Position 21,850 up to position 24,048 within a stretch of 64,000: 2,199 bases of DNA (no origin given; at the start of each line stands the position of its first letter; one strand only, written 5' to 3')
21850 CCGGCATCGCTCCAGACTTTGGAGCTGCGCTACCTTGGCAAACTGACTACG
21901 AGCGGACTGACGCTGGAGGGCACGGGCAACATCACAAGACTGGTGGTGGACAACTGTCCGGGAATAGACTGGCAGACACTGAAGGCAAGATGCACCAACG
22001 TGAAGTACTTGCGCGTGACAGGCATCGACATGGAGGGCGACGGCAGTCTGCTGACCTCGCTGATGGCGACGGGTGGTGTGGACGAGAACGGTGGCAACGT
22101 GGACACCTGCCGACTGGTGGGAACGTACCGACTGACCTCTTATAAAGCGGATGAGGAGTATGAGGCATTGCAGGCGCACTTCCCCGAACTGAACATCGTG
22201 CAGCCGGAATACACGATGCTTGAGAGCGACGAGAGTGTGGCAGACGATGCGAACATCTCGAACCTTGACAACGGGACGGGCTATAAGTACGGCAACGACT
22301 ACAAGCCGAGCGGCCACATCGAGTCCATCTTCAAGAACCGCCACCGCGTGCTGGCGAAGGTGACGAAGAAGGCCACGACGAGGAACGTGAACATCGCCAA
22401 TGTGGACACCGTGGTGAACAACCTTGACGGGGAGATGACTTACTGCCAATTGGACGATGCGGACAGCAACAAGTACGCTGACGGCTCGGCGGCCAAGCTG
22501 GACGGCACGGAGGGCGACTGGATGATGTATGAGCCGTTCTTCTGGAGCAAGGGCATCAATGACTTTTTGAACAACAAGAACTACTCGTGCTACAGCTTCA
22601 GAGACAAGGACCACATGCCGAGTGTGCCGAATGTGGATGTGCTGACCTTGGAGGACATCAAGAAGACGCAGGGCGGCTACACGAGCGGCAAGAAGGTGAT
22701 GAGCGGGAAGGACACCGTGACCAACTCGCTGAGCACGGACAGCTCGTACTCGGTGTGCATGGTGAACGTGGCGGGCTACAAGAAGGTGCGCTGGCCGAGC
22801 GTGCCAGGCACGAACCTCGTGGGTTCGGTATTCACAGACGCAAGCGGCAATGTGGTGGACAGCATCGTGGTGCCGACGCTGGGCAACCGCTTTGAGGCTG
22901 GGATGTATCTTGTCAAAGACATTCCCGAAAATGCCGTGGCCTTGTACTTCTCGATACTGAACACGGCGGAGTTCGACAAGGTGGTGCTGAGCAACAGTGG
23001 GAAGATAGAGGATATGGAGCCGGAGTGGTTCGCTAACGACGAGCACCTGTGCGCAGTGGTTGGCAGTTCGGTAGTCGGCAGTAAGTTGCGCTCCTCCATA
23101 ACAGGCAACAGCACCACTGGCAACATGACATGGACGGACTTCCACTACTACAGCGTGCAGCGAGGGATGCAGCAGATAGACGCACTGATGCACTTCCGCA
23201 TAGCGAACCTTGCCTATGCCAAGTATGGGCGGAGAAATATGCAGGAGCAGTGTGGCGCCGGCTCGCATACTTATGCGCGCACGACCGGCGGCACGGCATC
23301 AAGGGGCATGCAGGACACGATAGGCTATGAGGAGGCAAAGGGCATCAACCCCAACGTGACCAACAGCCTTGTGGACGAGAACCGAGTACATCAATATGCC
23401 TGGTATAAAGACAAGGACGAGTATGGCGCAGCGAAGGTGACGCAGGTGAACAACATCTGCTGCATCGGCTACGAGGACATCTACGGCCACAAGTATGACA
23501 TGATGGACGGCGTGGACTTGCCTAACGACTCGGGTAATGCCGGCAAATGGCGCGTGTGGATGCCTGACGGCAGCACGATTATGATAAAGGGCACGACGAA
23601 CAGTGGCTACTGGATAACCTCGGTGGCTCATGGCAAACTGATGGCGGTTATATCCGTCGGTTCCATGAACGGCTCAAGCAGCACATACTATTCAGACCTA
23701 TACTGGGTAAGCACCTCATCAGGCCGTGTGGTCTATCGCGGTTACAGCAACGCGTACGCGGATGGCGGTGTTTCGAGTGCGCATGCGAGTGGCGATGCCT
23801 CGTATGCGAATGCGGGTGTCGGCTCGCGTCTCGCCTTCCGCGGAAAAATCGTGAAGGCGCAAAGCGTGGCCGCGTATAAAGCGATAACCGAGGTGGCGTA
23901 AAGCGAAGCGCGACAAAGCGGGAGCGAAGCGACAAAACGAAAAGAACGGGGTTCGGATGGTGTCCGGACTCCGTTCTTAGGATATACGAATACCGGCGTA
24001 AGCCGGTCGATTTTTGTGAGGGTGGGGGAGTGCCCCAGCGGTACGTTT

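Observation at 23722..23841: Diversity-generating-retroelement variable-region signature at the fibre C-terminus, with no TR or RT in the window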

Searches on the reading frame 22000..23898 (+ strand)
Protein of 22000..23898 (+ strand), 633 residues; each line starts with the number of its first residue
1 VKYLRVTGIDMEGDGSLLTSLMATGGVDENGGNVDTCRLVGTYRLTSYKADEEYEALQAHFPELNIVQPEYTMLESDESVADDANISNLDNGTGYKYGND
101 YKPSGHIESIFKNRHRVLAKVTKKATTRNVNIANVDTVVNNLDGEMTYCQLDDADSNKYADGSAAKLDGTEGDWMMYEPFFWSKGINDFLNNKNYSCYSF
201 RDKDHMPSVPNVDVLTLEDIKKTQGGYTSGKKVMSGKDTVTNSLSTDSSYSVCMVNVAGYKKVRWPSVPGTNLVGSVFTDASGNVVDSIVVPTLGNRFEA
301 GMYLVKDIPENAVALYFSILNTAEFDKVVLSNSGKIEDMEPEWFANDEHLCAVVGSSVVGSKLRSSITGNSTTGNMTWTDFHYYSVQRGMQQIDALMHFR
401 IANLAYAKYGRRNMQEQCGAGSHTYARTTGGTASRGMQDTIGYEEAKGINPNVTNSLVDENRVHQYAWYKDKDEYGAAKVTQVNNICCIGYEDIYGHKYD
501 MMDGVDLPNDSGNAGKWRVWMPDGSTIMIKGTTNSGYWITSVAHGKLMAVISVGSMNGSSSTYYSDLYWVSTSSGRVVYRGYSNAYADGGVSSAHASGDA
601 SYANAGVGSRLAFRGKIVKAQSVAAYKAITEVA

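Call 8: search_protein_families(library=phrogs, proteins=[window:22000-23898:+], max_evalue=0.001)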
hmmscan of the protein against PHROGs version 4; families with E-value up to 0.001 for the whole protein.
window:22000-23898:+ (633 aa): 2 families
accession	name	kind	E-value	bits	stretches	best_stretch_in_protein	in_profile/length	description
phrog_14959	-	unknown function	6e-236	787.3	1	2-621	1926-2494/2494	-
phrog_5302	-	tail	2.8e-13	50.3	1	357-613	291-542/548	tail protein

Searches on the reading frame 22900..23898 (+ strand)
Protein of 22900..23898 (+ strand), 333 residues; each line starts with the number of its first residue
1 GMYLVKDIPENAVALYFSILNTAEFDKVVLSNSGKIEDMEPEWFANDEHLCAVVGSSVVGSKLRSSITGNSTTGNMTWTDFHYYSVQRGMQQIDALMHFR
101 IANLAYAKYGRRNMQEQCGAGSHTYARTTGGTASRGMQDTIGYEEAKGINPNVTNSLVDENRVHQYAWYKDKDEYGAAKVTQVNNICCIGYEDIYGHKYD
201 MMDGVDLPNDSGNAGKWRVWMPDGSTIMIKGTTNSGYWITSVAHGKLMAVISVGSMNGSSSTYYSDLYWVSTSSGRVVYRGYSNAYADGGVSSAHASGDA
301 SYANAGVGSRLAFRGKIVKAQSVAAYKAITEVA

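Call 10: search_dna_similar(query=window:22900-23898:+, collection=phages, mode=protein, max_rows=30)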
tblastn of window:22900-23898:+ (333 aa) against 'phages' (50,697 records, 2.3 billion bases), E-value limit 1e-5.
Records with a match: 26; places in all: 26; records where one place covers at least 80% of the query: 26.
Best place of each record, by identity: 80-90% 1; 60-80% 24; <60% 1.
By first word of the organism name: Bacteroides 22; Bacteriophage 4.
By host as written in the record: - 14; Bacteroides koreensis HM3 2; Bacteroides xylanisolvens HM7 2; Bacteroides thetaiotaomicron jmh47 1; Bacteroides thetaiotaomicron jmh72 1; Bacteroides thetaiotaomicron jmh42 1; Bacteroides dorei CL02T12C06 1; Bacteroides thetaiotaomicron jmh79 1; and 3 more.
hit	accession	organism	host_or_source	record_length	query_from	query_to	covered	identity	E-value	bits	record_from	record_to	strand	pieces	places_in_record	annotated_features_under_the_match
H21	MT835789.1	Bacteriophage sp.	human fecal samples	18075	1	319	96%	84.3%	0e+0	565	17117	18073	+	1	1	record has no annotation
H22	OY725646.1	Bacteroides phage p00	-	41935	1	331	99%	77.9%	1e-168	525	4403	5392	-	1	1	hypothetical protein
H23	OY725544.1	Bacteroides phage p00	-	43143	1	331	99%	76.7%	2e-167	521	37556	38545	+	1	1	hypothetical protein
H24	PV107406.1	Bacteroides phage jmh47_hp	Bacteroides thetaiotaomicron jmh47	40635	1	333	100%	76.3%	5e-168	523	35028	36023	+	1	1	similar to hypothetical protein; derived using Geneious Prime ... | diversity generating retroelement template repeat | hypothetical protein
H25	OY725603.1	Bacteroides phage p00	-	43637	1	333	100%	76.0%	2e-167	521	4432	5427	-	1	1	hypothetical protein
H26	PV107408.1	Bacteroides phage jmh72_hp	Bacteroides thetaiotaomicron jmh72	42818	1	333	100%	76.0%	5e-167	520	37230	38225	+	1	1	hypothetical protein (x2) | diversity generating retroelement template repeat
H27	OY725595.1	Bacteroides phage p00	-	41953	1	331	99%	76.4%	3e-162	507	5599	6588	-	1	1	hypothetical protein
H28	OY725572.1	Bacteroides phage p00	-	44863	1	333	100%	75.7%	5e-165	514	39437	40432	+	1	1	hypothetical protein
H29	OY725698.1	Bacteroides phage p00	-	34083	1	333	100%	75.7%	1e-160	502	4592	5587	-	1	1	hypothetical protein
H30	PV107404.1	Bacteroides phage jmh42_hp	Bacteroides thetaiotaomicron jmh42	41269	1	331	99%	75.8%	2e-165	516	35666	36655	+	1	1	hypothetical protein | diversity generating retroelement template repeat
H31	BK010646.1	Bacteroides phage p00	Bacteroides dorei CL02T12C06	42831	1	331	99%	75.8%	9e-165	514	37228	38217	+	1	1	hypothetical protein | diversity generating retroelement variable repeat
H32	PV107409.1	Bacteroides phage jmh79_hp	Bacteroides thetaiotaomicron jmh79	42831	1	331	99%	75.8%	1e-164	513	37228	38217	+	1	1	hypothetical protein | diversity generating retroelement template repeat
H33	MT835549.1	Bacteriophage sp.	human fecal samples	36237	1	331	99%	75.8%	4e-164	512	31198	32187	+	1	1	record has no annotation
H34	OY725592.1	Bacteroides phage p00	-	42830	1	331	99%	75.8%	8e-164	511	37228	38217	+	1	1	hypothetical protein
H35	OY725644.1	Bacteroides phage p00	-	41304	1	331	99%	75.7%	8e-164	511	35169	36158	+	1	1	hypothetical protein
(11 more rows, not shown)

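Call 11: get_annotated_region(hit=H31, flank=8000)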
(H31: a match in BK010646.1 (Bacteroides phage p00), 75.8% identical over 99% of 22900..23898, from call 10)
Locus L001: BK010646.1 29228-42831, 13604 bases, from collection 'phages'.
description: TPA_exp: Bacteroides phage p00, complete sequence.
organism: Bacteroides phage p00 (NCBI taxid 2306278)
taxonomy: Viruses; Duplodnaviria; Heunggongvirae; Uroviricota; Caudoviricetes
host: Bacteroides dorei CL02T12C06; source: -; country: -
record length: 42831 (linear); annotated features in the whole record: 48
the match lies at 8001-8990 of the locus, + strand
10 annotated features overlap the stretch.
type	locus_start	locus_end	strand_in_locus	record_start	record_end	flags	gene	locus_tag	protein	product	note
CDS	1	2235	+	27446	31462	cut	-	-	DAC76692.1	minor tail protein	-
misc_feature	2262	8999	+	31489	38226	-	-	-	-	-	hypothetical protein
repeat_region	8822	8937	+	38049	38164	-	-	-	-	diversity generating retroelement variable repeat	-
misc_feature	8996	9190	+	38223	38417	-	-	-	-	-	hypothetical protein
repeat_region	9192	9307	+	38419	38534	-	-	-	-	diversity generating retroelement template repeat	-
CDS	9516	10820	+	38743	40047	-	-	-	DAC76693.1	reverse transcriptase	-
misc_feature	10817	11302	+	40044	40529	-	-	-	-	-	hypothetical protein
misc_feature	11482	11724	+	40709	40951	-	-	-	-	-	hypothetical protein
CDS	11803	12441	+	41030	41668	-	-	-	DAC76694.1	thymidylate synthase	-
CDS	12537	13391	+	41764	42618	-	-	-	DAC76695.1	DNA methyltransferase N6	-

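Call 12: get_annotated_region(hit=H21, flank=3000)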
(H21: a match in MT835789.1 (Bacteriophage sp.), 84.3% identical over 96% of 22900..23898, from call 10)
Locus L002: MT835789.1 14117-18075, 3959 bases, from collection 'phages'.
description: UNVERIFIED: Bacteriophage sp. clone scaffold_693 genomic sequence.
organism: Bacteriophage sp. (NCBI taxid 38018)
taxonomy: Viruses
host: -; source: human fecal samples; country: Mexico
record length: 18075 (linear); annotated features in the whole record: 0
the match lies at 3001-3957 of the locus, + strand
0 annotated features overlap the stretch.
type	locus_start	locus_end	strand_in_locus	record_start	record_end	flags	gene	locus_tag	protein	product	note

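Call 17: find_related_loci(query=window:22900-23898:+, collection=viral_contigs, flank=6000)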
Query window:22900-23898:+ (333 aa) in viral_contigs; peptide patterns used: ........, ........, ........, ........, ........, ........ (x = any residue, [..] = any of these).
94 stretches matched a pattern; 88 encode a relative of the query (tblastn E <= 1e-3); the best 80 are kept; 80 distinct loci.
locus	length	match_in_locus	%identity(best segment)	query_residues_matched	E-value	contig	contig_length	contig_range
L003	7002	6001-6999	87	1-333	0e+0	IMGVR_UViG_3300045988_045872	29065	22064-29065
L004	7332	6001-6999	86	1-333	0e+0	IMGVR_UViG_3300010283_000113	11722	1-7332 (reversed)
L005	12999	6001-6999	86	1-333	0e+0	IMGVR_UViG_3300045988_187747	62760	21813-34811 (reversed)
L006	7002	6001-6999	89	1-333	0e+0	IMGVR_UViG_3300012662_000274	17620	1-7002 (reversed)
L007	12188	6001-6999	85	1-333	0e+0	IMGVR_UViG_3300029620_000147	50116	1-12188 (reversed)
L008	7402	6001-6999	85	1-333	0e+0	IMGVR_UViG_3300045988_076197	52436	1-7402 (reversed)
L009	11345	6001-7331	86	1-333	0e+0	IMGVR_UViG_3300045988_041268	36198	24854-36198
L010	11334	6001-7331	86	1-333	0e+0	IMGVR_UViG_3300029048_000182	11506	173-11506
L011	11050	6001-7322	86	1-333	0e+0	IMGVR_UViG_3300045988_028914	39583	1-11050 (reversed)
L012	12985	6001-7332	86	1-333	0e+0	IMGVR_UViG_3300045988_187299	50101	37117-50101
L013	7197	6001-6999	85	1-333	0e+0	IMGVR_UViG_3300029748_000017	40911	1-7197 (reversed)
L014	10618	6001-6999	85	1-333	0e+0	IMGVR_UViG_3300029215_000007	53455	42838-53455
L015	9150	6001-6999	85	1-333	0e+0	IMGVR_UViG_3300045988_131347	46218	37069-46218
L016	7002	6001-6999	84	1-333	0e+0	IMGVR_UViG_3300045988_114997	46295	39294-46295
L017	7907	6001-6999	84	1-333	0e+0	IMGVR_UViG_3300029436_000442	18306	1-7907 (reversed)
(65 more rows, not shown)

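Call 45: find_homologous_proteins(query=window:22900-23898:+)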
Query window:22900-23898:+ (333 aa): 219 proteins with E <= 0.001 among 2220 candidates; the best 120 are listed.
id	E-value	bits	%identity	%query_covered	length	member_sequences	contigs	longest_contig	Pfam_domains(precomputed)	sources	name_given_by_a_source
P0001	2.0e-191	653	86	100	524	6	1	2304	-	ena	-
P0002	1.1e-190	651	85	100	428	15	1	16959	-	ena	-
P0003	2.1e-188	643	86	100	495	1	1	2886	-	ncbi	-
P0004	1.4e-187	641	83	100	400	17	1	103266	-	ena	-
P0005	1.9e-187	640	84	100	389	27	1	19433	-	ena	-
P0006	6.8e-186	635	83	100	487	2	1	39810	-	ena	-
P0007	2.4e-185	633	84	100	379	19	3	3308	-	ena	-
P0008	8.0e-185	632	84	100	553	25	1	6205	-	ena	-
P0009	5.9e-184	629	83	100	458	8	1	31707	-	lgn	-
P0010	1.5e-182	624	83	100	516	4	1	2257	-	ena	-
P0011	3.4e-181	620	82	100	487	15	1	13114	-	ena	-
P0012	5.8e-181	619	83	100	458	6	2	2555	-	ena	-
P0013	6.9e-181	619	82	100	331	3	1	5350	-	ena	-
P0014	2.1e-180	617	86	94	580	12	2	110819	-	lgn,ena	-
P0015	3.9e-179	613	81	100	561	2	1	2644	-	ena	-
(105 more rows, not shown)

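Call 48: search_solved_structures(query=A2, max_evalue=1)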
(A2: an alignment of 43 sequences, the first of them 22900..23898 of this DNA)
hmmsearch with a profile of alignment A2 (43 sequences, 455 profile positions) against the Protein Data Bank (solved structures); distinct sequences matched with E-value up to 1: 7.
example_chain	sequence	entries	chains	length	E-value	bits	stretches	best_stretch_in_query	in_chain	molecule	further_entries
6sx1_A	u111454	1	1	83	0.38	12.7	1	318-355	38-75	Surface protein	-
9qyu_B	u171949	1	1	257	0.45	12.4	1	381-441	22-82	Leaf-branch compost cutinase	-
9qyt_A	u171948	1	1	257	0.45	12.4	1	381-441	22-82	Leaf-branch compost cutinase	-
9qyr_A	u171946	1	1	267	0.48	12.3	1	381-441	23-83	Leaf-branch compost cutinase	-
9qys_A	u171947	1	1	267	0.48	12.3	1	381-441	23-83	Leaf-branch compost cutinase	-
6izr_1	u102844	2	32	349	0.48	12.3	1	70-133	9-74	Putative plasmid segregation protein ParM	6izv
6ixw_C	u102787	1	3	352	0.68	11.8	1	70-133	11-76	pCBH ParM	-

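Call 55: predict_structure(alignment_id=A2)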
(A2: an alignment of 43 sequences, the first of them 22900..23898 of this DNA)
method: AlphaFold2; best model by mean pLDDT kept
length: 333 residues; sequences in the alignment: 43
mean_pLDDT: 53.8   pTM: 0.56
mean pLDDT of the five models: 53.8, 51.6, 51.3, 51.3, 50.9
residues with pLDDT >= 90: 11; 70-90: 42; 50-70: 130; < 50: 150
segments of 3 or more residues with pLDDT < 50: 1-7, 18-24, 26-66, 78-92, 240-246, 253-265, 283-333
pLDDT, mean of each block of 10 residues (from residue 1): 44 53 45 38 37 32 46 52 42 61 60 63 61 65 90 82 78 89 67 53 65 71 68 58 51 41 48 53 41 34 28 28 38 24
secondary structure, 60 per line:
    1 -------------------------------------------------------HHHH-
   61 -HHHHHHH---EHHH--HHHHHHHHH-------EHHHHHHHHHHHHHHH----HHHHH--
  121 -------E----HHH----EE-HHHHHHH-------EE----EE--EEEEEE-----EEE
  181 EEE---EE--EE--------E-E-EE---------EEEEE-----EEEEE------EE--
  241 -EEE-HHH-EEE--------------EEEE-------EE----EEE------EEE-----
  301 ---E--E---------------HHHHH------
elements in order: H56-59 H62-68 H78-86 H95-109 H114-118 H143-149 E167-172 E178-183 E216-220 E226-230 E242-244 E250-252 E267-270 E284-286 E293-295 H323-327

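Call 58: fold_search(model_id=the predicted structure, library=pdb)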
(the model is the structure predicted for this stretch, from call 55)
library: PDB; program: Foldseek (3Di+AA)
matches with E <= 10: 123; with E <= 0.001: 0
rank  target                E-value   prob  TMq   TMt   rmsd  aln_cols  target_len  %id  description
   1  9y6s_5c               1.4e+00  0.14  0.07  0.01   7.7        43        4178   26  96-nm repeat of the Leishmania tarentolae doublet microtubule (released 2025-12-17)
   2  4qfq_A                1.7e+00  0.03  0.07  0.18  15.7        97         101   13  Crystal structure of natvie Npu DnaE split intein (released 2015-05-27)
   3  8slf_B                1.8e+00  0.04  0.07  0.06  14.0       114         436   12  Crystal Structure of Glycine tRNA ligase from Mycobacterium thermoresistibile (AMP bound) (released 2023-05-03)
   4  8i9t_CC               1.9e+00  0.02  0.08  0.09  19.8        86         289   17  Cryo-EM structure of a Chaetomium thermophilum pre-60S ribosomal subunit - State Dbp10-1 (released 2023-05-17)
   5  4isb_A                2.2e+00  0.10  0.08  0.06   6.2        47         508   23  Crystal Structure of Apo Mtb FadD10 (released 2013-05-08)
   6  7ath                  2.2e+00  0.02  0.10  0.15  15.5       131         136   11  Crystal structure of UipA (released 2021-10-06)
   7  2jkf                  2.3e+00  0.01  0.07  0.13  15.8       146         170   13  Plasmodium falciparum profilin (released 2008-09-23)
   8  8slg_B                2.5e+00  0.03  0.07  0.06  13.9       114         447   11  Crystal Structure of Glycine tRNA ligase from Mycobacterium thermoresistibile (glycyl adenylate bound) (released 2023-05-03)
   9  7kzp_M                2.6e+00  0.04  0.07  0.08  14.6        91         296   11  Structure of the human Fanconi anaemia Core complex (released 2021-03-10)
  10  8ytq_C                2.6e+00  0.01  0.07  0.10  17.1        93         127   11  The structure of apoCopC from Thioalkalivibrio paradoxus (released 2024-04-24)
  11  2pm7_B                2.8e+00  0.02  0.07  0.08  15.3        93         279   11  Crystal structure of yeast Sec13/31 edge element of the COPII vesicular coat, selenomethionine version (released 2007-07-03)
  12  8oud_A                2.8e+00  0.02  0.10  0.09  14.6       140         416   11  Structure of the human neutral amino acid transporter ASCT2 in complex with nanobody 469 (released 2024-05-01)
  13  5w3y_A                3.0e+00  0.04  0.06  0.06   8.6        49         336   16  Crystal structure of PopP2 C321A in complex with IP6 and AcCoA (released 2017-08-09)
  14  9e6q_Ac               3.0e+00  0.03  0.07  0.26  13.0        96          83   16  Cryo-EM structure of the Pyrobaculum calidifontis 50S ribosomal subunit in complex with Dri (released 2024-11-20)
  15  2wbl_A                3.0e+00  0.01  0.06  0.07  16.9       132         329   12  Three-dimensional structure of a binary ROP-PRONE complex (released 2009-04-14)
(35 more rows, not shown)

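Call 60: search_protein_families(library=pfam, alignment_id=A2, max_evalue=1)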
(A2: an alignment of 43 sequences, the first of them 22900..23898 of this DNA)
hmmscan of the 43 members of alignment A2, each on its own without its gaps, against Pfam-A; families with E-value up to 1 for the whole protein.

A. member 1, window:22900-23898:+ (333 aa): 0 families

B. families by the number of members that match (of 43 scanned): 6 families
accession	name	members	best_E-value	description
PF06863.17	DUF1254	4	0.025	Protein of unknown function (DUF1254)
PF25583.1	WCX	2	0.079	WCX domain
PF25711.1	crAss_THB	1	0.041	Crassvirus tail hub protein B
PF02952.23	Fucose_iso_C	1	0.068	L-fucose isomerase, C-terminal domain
PF22721.1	TBP-TOTE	1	0.39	TATA-binding-like protein domain of the TOTE conflict systems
PF20597.4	pAdhesive_15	1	0.78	Putative Ice-binding-like adhesive domain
